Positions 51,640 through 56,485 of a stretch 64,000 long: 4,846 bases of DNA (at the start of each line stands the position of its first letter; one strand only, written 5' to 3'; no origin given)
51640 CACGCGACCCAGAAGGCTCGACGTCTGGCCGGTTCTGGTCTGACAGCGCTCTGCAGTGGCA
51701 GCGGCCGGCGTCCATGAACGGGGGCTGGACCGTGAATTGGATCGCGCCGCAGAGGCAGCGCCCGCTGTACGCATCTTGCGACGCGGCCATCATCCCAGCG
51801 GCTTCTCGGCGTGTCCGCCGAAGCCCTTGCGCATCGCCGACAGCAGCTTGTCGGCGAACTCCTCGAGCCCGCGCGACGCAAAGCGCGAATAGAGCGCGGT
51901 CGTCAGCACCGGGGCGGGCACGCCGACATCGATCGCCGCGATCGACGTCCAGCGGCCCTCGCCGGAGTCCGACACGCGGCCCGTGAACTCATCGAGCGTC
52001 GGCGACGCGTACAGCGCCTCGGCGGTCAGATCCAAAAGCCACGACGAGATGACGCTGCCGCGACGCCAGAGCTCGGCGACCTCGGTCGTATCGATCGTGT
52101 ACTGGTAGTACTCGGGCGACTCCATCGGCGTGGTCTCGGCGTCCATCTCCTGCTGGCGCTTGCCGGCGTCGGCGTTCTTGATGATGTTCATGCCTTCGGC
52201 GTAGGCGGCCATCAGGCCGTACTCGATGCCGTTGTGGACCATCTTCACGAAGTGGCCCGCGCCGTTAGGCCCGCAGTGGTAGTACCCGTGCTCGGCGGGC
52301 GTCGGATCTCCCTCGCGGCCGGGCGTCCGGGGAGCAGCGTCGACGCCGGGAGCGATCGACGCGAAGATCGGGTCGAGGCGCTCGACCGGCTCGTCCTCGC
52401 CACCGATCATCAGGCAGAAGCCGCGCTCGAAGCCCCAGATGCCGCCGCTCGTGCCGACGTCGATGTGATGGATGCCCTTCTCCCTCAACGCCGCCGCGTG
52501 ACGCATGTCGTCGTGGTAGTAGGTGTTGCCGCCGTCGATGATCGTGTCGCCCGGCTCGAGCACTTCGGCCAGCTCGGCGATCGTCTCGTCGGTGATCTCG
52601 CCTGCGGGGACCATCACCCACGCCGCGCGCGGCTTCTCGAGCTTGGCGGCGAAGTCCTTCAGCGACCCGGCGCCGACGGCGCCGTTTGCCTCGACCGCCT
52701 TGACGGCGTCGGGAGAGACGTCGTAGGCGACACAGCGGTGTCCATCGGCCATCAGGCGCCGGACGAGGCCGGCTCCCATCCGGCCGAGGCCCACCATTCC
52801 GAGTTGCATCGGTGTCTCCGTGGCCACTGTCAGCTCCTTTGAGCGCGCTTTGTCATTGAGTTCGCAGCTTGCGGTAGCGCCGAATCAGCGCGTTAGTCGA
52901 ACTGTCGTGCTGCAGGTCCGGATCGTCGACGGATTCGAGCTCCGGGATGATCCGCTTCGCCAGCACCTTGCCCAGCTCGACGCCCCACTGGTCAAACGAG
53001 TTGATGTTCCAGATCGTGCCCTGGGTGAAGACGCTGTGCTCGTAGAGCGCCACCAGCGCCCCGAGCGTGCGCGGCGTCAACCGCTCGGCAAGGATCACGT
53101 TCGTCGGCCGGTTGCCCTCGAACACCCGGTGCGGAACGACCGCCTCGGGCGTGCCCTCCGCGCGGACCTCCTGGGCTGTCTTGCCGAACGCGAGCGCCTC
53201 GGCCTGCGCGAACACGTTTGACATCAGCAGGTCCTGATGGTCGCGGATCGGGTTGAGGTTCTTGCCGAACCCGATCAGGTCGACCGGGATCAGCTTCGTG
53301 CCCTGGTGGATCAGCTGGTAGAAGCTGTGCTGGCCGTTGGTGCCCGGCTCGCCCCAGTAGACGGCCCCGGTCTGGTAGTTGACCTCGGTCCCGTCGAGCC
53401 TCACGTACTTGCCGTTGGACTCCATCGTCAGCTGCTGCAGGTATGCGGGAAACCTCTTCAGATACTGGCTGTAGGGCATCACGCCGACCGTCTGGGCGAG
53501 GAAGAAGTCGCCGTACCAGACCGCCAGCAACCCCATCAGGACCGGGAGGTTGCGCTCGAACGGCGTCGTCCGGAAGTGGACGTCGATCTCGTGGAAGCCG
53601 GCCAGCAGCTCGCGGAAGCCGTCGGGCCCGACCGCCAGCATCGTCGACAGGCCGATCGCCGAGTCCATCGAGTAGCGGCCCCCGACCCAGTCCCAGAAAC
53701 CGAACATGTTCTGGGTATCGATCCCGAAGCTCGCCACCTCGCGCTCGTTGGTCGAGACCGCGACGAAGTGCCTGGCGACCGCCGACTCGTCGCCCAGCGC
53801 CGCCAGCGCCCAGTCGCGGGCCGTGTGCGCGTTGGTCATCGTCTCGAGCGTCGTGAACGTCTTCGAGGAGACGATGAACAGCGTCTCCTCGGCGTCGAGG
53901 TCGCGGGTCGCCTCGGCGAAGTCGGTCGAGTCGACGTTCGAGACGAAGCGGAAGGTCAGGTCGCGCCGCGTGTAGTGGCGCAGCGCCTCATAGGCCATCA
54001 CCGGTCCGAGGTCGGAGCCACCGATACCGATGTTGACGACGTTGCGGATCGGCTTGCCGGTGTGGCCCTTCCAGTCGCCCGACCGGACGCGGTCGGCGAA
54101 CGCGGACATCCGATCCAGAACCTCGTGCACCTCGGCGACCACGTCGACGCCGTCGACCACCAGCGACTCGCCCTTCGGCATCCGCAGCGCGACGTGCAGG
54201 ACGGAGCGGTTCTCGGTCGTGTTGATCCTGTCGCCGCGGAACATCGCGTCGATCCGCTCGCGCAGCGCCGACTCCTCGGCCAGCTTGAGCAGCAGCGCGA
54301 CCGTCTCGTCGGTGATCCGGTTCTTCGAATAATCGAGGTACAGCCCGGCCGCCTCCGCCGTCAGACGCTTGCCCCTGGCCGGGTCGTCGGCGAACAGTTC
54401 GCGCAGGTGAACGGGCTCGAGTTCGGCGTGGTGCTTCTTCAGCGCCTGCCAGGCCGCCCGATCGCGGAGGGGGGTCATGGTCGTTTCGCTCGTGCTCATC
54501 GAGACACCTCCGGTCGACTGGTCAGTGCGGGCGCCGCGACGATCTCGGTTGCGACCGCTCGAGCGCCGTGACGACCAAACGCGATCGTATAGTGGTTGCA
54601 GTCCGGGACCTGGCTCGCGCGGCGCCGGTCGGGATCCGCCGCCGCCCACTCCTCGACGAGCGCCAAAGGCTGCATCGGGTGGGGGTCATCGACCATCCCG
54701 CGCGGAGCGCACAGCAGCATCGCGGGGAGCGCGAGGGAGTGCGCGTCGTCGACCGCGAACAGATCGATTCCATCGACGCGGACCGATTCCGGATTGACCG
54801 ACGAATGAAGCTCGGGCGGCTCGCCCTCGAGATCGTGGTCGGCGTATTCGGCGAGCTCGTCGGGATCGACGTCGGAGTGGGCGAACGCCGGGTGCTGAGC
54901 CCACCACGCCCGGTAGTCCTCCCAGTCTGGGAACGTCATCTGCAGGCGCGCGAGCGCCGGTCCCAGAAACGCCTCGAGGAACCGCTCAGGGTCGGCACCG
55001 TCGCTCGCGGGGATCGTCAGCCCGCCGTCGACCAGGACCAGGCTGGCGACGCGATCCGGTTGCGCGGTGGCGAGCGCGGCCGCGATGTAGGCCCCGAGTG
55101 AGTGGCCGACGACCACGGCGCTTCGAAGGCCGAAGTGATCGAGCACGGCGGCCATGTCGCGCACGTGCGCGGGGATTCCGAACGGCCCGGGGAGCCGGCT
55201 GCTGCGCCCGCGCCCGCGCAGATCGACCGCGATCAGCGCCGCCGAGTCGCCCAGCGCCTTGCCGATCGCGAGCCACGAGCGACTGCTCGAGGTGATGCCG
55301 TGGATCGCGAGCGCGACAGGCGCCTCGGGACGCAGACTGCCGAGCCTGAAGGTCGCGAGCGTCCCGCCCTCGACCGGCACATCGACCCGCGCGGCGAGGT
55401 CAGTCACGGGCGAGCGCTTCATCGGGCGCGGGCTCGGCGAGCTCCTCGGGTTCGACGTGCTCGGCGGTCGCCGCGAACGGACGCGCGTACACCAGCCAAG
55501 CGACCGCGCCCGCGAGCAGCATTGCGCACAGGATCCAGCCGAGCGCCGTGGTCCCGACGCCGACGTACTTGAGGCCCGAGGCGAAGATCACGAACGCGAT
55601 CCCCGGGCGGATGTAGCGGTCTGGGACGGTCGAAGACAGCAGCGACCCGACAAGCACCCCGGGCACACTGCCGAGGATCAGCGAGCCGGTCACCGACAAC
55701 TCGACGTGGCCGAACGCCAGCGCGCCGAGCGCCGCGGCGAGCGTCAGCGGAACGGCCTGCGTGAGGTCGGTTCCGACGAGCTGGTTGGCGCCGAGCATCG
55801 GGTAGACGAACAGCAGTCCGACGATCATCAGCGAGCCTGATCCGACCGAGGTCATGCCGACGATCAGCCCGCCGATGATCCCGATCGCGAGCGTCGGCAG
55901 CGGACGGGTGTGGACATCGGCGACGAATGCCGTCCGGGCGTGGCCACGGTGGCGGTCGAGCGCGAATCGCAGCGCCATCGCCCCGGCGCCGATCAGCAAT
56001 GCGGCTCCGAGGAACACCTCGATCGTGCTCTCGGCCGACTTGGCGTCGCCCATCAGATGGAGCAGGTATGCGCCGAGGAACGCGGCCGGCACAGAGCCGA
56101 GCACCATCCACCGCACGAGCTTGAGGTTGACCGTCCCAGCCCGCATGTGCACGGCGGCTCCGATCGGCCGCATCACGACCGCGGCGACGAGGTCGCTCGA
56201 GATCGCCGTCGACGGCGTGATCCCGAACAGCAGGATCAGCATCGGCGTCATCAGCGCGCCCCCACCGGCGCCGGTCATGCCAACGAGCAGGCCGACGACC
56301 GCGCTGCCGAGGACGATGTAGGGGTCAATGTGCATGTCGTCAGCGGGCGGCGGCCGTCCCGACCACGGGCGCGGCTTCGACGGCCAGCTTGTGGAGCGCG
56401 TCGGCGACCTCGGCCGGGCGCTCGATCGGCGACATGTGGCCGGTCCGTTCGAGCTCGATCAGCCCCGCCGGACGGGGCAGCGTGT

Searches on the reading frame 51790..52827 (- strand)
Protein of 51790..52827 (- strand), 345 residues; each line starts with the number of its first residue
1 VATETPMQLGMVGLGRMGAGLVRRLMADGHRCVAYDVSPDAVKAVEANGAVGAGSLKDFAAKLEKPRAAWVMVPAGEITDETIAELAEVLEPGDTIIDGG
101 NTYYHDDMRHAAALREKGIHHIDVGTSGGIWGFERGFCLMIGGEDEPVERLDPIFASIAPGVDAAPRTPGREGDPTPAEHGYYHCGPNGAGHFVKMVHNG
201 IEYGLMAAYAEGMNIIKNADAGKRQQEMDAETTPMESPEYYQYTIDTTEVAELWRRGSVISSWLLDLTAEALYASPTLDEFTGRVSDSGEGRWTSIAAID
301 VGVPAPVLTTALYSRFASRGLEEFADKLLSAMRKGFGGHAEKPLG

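Call 47: search_protein_families(library=pfam, proteins=[window:51790-52827:-], max_evalue=0.00001)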
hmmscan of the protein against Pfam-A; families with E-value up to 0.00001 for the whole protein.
window:51790-52827:- (345 aa): 2 families
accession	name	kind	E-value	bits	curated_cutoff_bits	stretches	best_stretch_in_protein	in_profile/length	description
PF03446.21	NAD_binding_2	-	3.9e-37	128.2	21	1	9-160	2-154/161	NAD binding domain of 6-phosphogluconate dehydrogenase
PF00393.24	6PGD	-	1.3e-20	74.5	27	1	191-220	1-30/290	6-phosphogluconate dehydrogenase, C-terminal domain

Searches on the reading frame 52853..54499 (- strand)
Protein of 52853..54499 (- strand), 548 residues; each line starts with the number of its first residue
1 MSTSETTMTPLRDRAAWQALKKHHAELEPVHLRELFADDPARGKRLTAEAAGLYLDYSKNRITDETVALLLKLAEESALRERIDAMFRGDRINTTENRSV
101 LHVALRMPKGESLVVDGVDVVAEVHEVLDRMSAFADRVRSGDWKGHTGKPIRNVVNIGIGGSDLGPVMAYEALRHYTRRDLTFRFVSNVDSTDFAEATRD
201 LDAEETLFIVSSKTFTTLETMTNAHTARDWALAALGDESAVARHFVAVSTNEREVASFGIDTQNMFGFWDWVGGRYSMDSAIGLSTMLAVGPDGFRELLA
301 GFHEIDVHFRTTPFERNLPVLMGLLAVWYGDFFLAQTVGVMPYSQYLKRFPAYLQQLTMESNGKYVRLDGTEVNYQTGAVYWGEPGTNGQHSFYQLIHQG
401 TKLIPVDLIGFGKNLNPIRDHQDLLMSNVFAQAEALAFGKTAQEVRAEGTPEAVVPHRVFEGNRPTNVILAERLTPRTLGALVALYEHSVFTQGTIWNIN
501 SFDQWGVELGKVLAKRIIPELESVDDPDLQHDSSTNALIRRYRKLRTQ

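Call 47: search_protein_families(library=pfam, proteins=[window:52853-54499:-], max_evalue=0.00001)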
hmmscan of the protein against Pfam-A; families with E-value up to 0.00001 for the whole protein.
window:52853-54499:- (548 aa): 1 family
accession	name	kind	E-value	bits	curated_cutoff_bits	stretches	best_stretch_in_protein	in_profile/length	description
PF00342.24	PGI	-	2.7e-220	732.5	22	1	56-539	1-486/486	Phosphoglucose isomerase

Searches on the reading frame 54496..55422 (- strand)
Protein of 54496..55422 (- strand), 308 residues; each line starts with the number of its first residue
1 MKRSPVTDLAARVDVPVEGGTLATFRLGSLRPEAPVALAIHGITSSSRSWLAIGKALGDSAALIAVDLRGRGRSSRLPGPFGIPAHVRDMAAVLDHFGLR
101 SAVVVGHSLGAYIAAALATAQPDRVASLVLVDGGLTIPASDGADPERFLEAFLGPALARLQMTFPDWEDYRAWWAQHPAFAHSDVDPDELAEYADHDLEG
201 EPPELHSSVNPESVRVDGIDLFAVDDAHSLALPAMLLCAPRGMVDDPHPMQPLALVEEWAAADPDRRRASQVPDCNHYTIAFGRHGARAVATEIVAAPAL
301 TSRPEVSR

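Call 47: search_protein_families(library=pfam, proteins=[window:54496-55422:-], max_evalue=0.00001)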
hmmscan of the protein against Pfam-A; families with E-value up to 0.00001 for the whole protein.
window:54496-55422:- (308 aa): 4 families
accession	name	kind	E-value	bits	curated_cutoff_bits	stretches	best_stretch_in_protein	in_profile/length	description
PF00561.26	Abhydrolase_1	-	1.5e-22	80.9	25.8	1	39-143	5-103/245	alpha/beta hydrolase fold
PF12697.13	Abhydrolase_6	-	1e-16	62.7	26.3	1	39-280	3-205/217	Alpha/beta hydrolase family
PF12146.15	Hydrolase_4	-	2.7e-12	46.9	27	1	37-198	7-163/239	Serine aminopeptidase, S33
PF03096.20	Ndr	-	7.7e-07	28.5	23.3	1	89-132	88-131/283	Ndr family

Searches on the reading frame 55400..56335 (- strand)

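Call 47: search_protein_families(library=pfam, proteins=[window:55400-56335:-], max_evalue=0.00001)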
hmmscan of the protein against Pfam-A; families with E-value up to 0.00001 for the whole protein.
window:55400-56335:- (311 aa): 1 family
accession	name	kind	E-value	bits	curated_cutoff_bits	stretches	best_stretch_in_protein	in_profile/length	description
PF01925.25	TauE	-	2.9e-39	135.6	32.6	1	8-256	2-236/237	Sulfite exporter TauE/SafE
